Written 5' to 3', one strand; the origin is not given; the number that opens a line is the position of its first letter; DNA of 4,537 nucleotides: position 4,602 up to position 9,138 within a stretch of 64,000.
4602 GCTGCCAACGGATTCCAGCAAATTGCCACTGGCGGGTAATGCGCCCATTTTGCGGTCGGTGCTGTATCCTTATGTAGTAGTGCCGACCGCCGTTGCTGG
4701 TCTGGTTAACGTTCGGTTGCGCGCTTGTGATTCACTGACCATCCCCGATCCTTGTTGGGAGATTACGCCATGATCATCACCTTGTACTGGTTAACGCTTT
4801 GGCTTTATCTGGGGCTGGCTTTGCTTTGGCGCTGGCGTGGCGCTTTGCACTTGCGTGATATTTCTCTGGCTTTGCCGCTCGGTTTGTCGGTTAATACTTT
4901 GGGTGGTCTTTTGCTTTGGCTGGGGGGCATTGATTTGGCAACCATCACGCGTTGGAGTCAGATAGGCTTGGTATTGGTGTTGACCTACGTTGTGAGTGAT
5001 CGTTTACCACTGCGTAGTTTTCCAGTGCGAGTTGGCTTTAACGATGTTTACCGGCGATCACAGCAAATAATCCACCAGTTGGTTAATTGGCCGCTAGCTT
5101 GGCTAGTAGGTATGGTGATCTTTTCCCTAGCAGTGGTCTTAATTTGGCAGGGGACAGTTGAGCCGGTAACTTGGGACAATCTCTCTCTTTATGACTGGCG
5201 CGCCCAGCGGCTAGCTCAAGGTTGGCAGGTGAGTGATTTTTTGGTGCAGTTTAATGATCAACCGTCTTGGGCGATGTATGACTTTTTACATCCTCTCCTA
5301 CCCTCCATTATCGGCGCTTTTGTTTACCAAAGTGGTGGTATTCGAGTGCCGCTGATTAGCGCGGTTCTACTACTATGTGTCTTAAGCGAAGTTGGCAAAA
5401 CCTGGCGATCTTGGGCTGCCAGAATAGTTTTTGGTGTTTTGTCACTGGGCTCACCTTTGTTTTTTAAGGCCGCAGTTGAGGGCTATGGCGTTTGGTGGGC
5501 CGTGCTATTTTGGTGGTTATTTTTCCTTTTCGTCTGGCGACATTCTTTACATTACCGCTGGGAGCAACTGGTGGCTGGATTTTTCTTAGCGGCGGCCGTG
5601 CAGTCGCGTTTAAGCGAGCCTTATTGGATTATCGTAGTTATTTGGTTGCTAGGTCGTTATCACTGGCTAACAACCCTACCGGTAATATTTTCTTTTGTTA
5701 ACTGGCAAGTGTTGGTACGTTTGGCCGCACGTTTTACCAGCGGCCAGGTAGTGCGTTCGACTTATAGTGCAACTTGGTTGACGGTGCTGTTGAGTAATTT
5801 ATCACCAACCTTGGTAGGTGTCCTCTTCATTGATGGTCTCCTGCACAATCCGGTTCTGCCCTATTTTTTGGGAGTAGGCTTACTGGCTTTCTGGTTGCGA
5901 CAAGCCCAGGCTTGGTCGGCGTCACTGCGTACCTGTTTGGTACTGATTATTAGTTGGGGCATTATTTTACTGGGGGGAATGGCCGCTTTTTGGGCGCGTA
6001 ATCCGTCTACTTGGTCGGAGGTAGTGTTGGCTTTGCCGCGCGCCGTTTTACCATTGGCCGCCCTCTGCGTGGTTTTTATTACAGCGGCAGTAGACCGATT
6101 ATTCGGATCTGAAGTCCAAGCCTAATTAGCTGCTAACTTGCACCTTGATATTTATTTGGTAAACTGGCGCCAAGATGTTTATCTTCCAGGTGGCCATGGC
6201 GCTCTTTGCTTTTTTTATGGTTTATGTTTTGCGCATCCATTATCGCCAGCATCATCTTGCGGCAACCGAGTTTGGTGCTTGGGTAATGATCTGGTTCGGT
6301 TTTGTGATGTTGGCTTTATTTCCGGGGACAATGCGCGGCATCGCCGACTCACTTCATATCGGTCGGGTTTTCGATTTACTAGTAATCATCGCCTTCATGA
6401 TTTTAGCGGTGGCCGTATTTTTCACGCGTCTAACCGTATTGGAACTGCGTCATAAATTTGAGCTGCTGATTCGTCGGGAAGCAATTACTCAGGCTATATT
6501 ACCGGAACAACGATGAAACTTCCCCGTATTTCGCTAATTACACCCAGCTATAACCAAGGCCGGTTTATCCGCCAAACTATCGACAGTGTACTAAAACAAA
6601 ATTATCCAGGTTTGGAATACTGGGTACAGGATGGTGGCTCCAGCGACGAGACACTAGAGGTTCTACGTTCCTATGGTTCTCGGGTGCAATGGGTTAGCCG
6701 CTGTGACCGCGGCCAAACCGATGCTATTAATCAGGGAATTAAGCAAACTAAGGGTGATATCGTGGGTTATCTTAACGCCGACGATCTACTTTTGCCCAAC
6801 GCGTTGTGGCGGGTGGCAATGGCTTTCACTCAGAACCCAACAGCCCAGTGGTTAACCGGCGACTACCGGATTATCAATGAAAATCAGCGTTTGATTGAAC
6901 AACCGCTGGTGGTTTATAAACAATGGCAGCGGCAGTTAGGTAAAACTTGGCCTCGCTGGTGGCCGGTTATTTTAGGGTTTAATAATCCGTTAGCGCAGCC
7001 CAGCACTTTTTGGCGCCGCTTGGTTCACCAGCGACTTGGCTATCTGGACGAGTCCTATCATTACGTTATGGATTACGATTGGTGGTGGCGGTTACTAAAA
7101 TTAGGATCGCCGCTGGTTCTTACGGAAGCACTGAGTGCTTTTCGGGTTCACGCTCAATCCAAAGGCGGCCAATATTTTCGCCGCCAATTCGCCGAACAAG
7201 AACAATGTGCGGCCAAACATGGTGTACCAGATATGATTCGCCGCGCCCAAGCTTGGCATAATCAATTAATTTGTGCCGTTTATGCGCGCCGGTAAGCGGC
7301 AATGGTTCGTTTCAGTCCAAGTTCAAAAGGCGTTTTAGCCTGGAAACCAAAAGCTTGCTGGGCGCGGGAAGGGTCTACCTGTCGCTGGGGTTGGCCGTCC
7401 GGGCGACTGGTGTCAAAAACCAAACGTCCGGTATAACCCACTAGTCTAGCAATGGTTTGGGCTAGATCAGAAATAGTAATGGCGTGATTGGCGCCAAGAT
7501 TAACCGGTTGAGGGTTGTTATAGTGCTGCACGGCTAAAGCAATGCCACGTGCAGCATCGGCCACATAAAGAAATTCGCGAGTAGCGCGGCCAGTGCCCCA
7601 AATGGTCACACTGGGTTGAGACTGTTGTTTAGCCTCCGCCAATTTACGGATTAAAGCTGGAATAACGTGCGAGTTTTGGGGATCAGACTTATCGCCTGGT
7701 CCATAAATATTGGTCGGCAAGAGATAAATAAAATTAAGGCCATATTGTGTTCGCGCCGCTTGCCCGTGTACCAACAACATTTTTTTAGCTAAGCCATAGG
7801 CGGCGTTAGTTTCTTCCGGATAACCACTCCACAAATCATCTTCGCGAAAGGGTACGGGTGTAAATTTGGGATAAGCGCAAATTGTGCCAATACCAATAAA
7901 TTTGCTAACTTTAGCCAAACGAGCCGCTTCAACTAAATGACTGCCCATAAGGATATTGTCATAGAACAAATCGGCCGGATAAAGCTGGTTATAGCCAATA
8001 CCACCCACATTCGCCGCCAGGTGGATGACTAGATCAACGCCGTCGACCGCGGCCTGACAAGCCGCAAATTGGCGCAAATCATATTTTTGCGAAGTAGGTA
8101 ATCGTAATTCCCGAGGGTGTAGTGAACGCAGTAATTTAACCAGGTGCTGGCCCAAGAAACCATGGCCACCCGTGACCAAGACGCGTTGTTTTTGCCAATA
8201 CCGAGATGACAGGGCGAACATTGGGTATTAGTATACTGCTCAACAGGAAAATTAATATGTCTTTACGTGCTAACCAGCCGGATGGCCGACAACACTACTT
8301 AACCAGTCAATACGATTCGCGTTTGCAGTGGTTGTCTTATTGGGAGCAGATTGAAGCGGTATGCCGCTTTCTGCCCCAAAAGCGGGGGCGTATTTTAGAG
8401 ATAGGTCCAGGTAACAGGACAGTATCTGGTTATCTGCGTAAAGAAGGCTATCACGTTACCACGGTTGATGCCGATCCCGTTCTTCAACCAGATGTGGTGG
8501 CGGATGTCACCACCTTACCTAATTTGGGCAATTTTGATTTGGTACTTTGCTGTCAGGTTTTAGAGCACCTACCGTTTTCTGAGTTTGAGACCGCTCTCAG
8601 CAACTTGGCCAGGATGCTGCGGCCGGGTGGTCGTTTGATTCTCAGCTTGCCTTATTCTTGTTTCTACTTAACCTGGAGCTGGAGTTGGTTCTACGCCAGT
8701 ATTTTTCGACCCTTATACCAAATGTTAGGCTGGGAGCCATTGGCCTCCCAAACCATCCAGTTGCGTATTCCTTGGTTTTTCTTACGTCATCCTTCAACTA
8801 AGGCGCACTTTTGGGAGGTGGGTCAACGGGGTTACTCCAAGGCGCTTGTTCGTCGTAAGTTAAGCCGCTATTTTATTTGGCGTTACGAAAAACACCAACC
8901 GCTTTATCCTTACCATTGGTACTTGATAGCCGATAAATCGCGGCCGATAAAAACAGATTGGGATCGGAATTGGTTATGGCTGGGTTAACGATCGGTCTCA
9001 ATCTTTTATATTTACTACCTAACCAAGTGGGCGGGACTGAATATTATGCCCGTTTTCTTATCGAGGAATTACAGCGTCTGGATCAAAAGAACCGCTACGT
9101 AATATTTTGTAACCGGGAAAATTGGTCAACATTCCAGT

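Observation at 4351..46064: Very large mosaic surface-glycan locus that combines a Wzx/Wzy-type and an ABC-transporter-dependent pathway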

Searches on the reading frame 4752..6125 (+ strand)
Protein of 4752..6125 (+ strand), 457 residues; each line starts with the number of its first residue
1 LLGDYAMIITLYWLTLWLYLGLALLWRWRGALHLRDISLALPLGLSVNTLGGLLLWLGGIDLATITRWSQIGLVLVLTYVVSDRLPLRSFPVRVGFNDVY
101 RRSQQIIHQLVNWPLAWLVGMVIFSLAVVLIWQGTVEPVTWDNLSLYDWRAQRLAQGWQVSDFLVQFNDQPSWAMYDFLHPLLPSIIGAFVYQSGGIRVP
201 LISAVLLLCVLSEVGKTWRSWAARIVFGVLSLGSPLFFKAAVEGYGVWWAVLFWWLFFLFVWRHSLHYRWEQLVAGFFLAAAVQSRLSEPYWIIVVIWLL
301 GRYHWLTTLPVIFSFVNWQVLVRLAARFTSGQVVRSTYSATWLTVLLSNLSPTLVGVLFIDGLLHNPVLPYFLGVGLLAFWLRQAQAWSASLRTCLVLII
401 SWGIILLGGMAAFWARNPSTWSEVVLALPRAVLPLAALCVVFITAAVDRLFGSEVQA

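Call 4: search_protein_families(library=pfam, proteins=[window:4752-6125:+], max_evalue=0.001)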
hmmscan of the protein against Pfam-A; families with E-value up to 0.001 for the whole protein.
window:4752-6125:+ (457 aa): 0 families

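Call 13: search_protein_families(library=ncbifam, proteins=[window:4752-6125:+], max_evalue=0.01)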
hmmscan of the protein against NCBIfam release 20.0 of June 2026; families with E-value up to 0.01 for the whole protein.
window:4752-6125:+ (457 aa): 0 families

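Call 20: search_solved_structures(query=window:4752-6125:+, max_evalue=1)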
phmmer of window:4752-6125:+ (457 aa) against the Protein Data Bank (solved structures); distinct sequences matched with E-value up to 1: 0.

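Call 23: search_protein_families(library=pfam, proteins=[window:4752-6125:+], max_evalue=5)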
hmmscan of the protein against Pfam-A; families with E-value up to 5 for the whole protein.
window:4752-6125:+ (457 aa): 0 families

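Call 31: find_homologous_proteins(query=window:4752-6125:+, max_evalue=0.001)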
Query window:4752-6125:+ (457 aa): 3 proteins with E <= 0.001 among 8000 candidates.
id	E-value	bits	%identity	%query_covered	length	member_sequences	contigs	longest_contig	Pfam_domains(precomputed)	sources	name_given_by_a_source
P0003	2.3e-292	988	100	99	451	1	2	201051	-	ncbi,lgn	-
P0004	4.6e-92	328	44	98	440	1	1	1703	-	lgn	-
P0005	1.7e-89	319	43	98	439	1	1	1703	-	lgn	-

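Call 69: search_solved_structures(query=A4, max_evalue=10)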
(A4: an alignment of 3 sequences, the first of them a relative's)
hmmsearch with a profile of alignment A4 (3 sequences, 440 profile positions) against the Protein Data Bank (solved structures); distinct sequences matched with E-value up to 10: 1.
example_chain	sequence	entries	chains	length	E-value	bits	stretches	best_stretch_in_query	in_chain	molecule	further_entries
8wtk_A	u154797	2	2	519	0.33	13.3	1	90-215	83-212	CRISPR-associated helicase Cas3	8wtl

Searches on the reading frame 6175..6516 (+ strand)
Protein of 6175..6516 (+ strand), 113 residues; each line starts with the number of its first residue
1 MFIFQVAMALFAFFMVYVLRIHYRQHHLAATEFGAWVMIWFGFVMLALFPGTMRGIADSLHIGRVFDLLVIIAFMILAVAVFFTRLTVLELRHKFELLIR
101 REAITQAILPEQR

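Call 4: search_protein_families(library=pfam, proteins=[window:6175-6516:+], max_evalue=0.001)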
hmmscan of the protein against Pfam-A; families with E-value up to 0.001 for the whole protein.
window:6175-6516:+ (113 aa): 1 family
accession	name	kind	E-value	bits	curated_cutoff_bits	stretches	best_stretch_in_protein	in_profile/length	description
PF10066.14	DUF2304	-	3.1e-13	50.3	25.5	1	4-107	2-105/106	Uncharacterized conserved protein (DUF2304)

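Call 70: search_protein_families(library=ncbifam, proteins=[window:6175-6516:+], max_evalue=0.0001)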
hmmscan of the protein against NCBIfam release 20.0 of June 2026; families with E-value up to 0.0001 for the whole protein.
window:6175-6516:+ (113 aa): 0 families

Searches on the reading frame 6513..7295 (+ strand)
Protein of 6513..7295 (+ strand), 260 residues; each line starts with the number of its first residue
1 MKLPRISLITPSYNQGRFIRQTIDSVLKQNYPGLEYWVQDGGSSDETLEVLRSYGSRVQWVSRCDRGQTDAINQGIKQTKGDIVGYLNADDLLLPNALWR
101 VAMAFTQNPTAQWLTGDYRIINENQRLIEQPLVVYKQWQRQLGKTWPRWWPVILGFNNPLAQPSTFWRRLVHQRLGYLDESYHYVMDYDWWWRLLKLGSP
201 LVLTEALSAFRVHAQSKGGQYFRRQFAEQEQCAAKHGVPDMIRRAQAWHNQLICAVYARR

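Call 4: search_protein_families(library=pfam, proteins=[window:6513-7295:+], max_evalue=0.001)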
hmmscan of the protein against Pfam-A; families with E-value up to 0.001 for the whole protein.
window:6513-7295:+ (260 aa): 3 families
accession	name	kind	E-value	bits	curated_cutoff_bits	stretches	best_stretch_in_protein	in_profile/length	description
PF00535.33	Glycos_transf_2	-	2e-23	83.6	23.3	1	7-122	1-120/168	Glycosyl transferase family 2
PF13641.12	Glyco_tranf_2_3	-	1.1e-11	45.6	27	1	4-129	1-133/230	Glycosyltransferase like family 2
PF10111.15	Glyco_tranf_2_2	-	3.3e-07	30.5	27.3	1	15-207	10-213/276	Glycosyltransferase like family 2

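Call 14: search_protein_families(library=ncbifam, proteins=[window:6513-7295:+], max_evalue=0.01)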
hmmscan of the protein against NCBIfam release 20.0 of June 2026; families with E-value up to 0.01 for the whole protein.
window:6513-7295:+ (260 aa): 21 families
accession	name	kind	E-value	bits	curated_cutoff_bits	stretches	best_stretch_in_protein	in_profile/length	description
TIGR03937.1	PgaC_IcaA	equivalog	1e-16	60.9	422.3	1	3-123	44-168/407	poly-beta-1,6-N-acetyl-D-glucosamine synthase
NF047683.1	TeichurnBiosyTuaG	equivalog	1.7e-16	60.6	400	1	4-129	6-134/252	teichuronic acid biosynthesis protein TuaG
TIGR04283.1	glyco_like_mftF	equivalog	6.7e-14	52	182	1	6-199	1-174/221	TIGR04283 family arsenosugar biosynthesis glycosyltransferase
NF007482.0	PRK10073.1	equivalog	3.7e-13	49.2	423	1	4-100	6-105/334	glycosyltransferase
NF050050.1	ProtGlycPglI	equivalog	1.9e-11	43.9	500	1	4-100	2-103/306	GalNAc(5)-diNAcBac-PP-undecaprenol beta-1,3-glucosyltransferase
TIGR03111.1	glyc2_xrt_Gpos1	hypoth_equivalog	4e-10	39.1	363.95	1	2-130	47-178/439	TIGR03111 family XrtG-associated glycosyltransferase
NF038299.1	EPS_HpsN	equivalog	1e-08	34.5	425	1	4-115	1-116/317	hormogonium polysaccharide biosynthesis glycosyltransferase HpsN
NF053739.1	GlytfEpsEBac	equivalog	2.4e-07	30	450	1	4-101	1-103/265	glycosyltransferase EpsE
TIGR04009.1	wcaE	equivalog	3.9e-07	29.6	369.2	1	28-98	28-100/248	colanic acid biosynthesis glycosyltransferase WcaE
TIGR04017.1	WcaA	equivalog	2.1e-06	27.6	495.75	1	4-104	5-108/279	colanic acid biosynthesis glycosyltransferase WcaA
NF010496.0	PRK13915.1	equivalog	4.5e-06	26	262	1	5-91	32-127/307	glucosyl-3-phosphoglycerate synthase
NF007453.0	PRK10018.1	equivalog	5.3e-06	26.3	382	1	4-108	6-113/280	colanic acid biosynthesis glycosyltransferase WcaA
TIGR03965.1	mycofact_glyco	equivalog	7.5e-06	25.1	280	1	4-99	74-171/467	mycofactocin biosynthesis glycosyltransferase MftF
TIGR03469.1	HpnB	hypoth_equivalog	2.2e-05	23.7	379.25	1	3-60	43-101/386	hopene-associated glycosyltransferase HpnB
NF041875.1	EPS_EpsD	equivalog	5.5e-05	22.7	370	1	6-116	1-114/325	exopolysaccharide biosynthesis glycosyltransferase EpsD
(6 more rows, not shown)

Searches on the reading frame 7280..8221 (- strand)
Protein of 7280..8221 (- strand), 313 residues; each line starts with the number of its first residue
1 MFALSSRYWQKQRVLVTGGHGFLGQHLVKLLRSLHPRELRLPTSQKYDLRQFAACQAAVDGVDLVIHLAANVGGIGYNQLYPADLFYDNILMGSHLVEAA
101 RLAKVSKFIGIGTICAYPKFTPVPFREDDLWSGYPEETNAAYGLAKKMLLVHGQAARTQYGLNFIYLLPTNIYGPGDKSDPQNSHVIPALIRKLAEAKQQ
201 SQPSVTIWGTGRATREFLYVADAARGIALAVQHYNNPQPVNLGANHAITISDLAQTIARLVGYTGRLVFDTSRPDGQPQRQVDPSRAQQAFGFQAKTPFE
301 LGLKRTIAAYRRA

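Call 4: search_protein_families(library=pfam, proteins=[window:7280-8221:-], max_evalue=0.001)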
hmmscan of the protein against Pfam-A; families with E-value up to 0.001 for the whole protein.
window:7280-8221:- (313 aa): 6 families
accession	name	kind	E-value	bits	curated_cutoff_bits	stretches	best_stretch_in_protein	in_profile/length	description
PF01370.27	Epimerase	-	1.2e-51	175.9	20.9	1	14-243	1-240/240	NAD dependent epimerase/dehydratase family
PF16363.11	GDP_Man_Dehyd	-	1.1e-20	74.8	27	1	46-305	58-331/332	GDP-mannose 4,6 dehydratase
PF01073.25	3Beta_HSD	-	6.9e-11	42.1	22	1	45-240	50-238/280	3-beta hydroxysteroid dehydrogenase/isomerase family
PF02719.21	Polysacc_synt_2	-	2.5e-07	30.6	20.2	0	48-113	62-128/293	Polysaccharide biosynthesis protein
PF13460.12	NAD_binding_10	-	3.1e-05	24.4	27.2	1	45-140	44-126/184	NAD(P)H-binding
PF04321.23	RmlD_sub_bind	-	0.00024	20.7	27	1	13-70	2-60/287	RmlD substrate binding domain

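Call 14: search_protein_families(library=ncbifam, proteins=[window:7280-8221:-], max_evalue=0.01)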
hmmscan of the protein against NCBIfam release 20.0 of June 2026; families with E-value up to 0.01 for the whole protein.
window:7280-8221:- (313 aa): 19 families
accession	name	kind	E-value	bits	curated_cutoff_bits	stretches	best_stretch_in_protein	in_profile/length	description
NF047922.1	GDPFucSynFcl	equivalog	2.9e-79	266.7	500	1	11-310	2-301/308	GDP-L-fucose synthase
TIGR04180.1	EDH_00030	hypoth_equivalog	1e-21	77.3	475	1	48-273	57-268/297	NAD-dependent 4,6-dehydratase LegB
TIGR01181.1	dTDP_gluc_dehyt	equivalog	3.4e-20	72.4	365.1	1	61-311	73-312/321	dTDP-glucose 4,6-dehydratase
TIGR01179.1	galE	equivalog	1.2e-16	60.5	262.3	1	49-297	56-311/332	UDP-glucose 4-epimerase GalE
NF042422.1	oxyalk_red_OleD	equivalog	2e-12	47.1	580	1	13-234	2-218/329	2-alkyl-3-oxoalkanoate reductase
NF007956.0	PRK10675.1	subfamily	7.8e-10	38.4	394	1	60-294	72-313/338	UDP-glucose 4-epimerase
NF007490.0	PRK10084.1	subfamily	7.8e-10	38.3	649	1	154-310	179-334/361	dTDP-glucose 4,6-dehydratase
TIGR03466.1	HpnA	hypoth_equivalog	6.2e-09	35.2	367.65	1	13-193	2-192/327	hopanoid-associated sugar epimerase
NF011728.1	PRK15181.1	equivalog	9.5e-09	34.7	760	1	47-224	76-242/348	Vi polysaccharide biosynthesis UDP-N-acetylglucosaminuronic acid C-4 epimerase TviC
NF042423.1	oxyalk_red_Shew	equivalog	6.3e-08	32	580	1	10-236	7-226/331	2-alkyl-3-oxoalkanoate reductase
TIGR02197.1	heptose_epim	equivalog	1.9e-07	30.6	274.6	1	58-263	63-262/316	ADP-glyceromanno-heptose 6-epimerase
NF052578.1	StrlDmthSdmBMthl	equivalog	9.3e-07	28.9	600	1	47-177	50-174/328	sterol demethylase protein SdmB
TIGR02622.1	CDP_4_6_dhtase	equivalog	1.2e-06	28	278.45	1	47-311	61-331/352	CDP-glucose 4,6-dehydratase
NF007582.0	PRK10217.1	equivalog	1.2e-06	27.9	698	1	159-310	177-331/355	dTDP-glucose 4,6-dehydratase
TIGR01777.1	yfcH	hypoth_equivalog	5.2e-06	26.2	207.35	0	14-119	1-118/292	TIGR01777 family oxidoreductase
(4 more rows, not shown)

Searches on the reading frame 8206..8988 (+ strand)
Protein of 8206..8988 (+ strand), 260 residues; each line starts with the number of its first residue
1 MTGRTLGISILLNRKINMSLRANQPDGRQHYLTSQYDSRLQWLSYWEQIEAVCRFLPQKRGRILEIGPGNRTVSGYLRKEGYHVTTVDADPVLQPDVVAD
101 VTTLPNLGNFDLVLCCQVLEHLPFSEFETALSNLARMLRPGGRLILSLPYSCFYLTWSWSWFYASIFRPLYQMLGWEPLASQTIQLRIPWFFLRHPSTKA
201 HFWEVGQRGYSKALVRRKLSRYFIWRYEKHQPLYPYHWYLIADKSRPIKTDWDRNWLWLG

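Call 4: search_protein_families(library=pfam, proteins=[window:8206-8988:+], max_evalue=0.001)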
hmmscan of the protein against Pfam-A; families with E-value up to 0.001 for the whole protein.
window:8206-8988:+ (260 aa): 4 families
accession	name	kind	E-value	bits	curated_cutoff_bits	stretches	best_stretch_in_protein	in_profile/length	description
PF13489.12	Methyltransf_23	-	6.5e-15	55.7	27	1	52-157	13-128/164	Methyltransferase domain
PF08241.18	Methyltransf_11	-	1.9e-12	48.1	21.2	1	64-146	1-95/95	Methyltransferase domain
PF13649.12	Methyltransf_25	-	1.7e-09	38.7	27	1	63-142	1-97/97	Methyltransferase domain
PF08242.18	Methyltransf_12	-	2.1e-08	35.2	30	1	101-144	64-98/98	Methyltransferase domain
